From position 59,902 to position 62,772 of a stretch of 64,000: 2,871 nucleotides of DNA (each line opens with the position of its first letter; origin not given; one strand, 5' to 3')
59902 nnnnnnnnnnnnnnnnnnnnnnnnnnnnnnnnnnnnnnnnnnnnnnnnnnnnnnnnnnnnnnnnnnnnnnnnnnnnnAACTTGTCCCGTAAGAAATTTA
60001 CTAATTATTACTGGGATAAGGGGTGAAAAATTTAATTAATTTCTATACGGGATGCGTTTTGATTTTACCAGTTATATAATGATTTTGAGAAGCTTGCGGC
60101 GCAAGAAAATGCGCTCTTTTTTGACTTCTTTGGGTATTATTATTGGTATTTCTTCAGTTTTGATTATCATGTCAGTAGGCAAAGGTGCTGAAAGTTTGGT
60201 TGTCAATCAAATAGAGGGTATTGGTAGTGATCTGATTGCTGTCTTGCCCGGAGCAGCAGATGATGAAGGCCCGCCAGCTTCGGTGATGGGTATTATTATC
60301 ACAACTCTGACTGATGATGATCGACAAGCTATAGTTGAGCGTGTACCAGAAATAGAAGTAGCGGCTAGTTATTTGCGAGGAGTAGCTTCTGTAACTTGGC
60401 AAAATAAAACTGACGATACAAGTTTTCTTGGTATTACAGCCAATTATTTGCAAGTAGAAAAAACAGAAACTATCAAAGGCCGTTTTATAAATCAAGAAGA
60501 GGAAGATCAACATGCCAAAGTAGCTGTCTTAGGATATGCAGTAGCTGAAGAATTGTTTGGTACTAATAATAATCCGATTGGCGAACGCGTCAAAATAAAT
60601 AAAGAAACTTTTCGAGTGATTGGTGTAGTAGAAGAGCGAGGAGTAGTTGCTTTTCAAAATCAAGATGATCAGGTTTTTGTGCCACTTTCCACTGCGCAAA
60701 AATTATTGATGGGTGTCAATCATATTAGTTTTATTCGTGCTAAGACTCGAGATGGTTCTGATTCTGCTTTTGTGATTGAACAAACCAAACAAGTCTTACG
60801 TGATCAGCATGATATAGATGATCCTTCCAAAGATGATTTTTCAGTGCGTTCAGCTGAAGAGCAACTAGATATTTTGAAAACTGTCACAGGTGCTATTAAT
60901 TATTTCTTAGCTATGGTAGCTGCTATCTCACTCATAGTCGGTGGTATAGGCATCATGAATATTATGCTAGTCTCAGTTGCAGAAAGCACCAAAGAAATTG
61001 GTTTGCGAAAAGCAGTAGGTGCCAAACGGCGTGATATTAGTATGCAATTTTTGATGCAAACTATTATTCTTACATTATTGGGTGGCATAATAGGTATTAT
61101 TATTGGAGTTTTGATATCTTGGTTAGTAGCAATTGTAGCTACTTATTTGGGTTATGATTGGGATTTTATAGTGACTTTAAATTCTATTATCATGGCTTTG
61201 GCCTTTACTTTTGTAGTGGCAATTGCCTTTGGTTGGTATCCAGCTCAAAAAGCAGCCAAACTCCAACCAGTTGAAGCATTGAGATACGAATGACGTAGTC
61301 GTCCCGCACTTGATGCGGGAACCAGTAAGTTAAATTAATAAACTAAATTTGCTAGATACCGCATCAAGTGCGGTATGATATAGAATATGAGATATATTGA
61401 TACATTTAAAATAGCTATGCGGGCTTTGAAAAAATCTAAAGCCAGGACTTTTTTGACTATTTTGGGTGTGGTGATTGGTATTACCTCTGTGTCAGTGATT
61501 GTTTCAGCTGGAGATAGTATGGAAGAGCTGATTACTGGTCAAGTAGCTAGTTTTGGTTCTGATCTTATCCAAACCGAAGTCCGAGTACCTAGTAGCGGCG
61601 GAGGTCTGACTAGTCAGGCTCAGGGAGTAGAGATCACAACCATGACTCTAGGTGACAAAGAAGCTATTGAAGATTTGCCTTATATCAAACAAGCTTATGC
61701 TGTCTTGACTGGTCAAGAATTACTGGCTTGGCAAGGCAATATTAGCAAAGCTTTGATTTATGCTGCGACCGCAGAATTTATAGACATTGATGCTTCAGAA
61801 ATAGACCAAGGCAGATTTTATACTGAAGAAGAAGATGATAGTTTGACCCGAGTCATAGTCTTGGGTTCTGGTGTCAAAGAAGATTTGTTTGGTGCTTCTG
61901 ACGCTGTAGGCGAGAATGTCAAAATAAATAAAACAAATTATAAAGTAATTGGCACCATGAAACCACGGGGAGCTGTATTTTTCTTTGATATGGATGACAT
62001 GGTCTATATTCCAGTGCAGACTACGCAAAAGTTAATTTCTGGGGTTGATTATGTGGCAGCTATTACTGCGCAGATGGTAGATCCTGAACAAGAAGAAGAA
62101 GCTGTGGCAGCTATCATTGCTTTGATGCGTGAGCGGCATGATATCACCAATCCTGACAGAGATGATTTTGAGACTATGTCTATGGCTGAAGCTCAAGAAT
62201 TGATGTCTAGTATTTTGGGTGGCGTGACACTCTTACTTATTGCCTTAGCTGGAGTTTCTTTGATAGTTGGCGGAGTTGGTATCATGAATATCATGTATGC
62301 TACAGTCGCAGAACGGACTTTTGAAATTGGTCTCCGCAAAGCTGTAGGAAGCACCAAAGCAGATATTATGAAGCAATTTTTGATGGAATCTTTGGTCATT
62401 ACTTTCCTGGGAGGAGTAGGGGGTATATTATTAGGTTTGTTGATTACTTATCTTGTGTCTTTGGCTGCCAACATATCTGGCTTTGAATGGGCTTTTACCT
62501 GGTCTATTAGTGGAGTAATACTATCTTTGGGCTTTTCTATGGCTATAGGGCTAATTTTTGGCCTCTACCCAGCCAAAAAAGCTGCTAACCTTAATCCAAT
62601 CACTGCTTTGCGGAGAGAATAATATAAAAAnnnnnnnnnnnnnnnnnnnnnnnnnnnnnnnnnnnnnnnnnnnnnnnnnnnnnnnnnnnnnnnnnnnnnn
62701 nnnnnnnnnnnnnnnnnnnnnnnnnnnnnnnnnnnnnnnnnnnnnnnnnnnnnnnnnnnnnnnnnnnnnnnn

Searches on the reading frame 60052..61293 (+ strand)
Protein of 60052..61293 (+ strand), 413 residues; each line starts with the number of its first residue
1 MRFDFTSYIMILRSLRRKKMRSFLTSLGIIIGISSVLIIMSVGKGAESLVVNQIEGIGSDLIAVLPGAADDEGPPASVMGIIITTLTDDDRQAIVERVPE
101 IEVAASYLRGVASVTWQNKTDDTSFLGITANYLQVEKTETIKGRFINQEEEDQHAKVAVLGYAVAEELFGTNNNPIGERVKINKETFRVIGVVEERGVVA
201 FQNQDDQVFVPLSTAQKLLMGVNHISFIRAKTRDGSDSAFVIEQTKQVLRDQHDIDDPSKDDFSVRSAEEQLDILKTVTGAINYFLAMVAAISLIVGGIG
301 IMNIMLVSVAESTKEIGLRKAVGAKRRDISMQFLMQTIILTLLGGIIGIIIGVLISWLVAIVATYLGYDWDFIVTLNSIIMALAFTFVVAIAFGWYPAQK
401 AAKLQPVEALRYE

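Call 10: search_protein_families(library=pfam, proteins=[window:60052-61293:+], max_evalue=0.0001)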
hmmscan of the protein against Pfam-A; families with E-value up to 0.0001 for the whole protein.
window:60052-61293:+ (413 aa): 2 families
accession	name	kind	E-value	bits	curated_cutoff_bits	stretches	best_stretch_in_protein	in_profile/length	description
PF12704.14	MacB_PCD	-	3.1e-43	148.9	27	1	22-247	1-206/207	MacB-like periplasmic core domain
PF02687.27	FtsX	-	1.1e-22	80.8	25.5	1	288-406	2-120/120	FtsX-like permease C-terminal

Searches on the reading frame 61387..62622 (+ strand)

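Call 10: search_protein_families(library=pfam, proteins=[window:61387-62622:+], max_evalue=0.0001)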
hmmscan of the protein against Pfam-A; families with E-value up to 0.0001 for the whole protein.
window:61387-62622:+ (411 aa): 2 families
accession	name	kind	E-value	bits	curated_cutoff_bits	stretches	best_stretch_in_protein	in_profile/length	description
PF12704.14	MacB_PCD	-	2e-35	123.4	27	1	21-245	1-206/207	MacB-like periplasmic core domain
PF02687.27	FtsX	-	4e-21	75.7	25.5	1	286-404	2-120/120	FtsX-like permease C-terminal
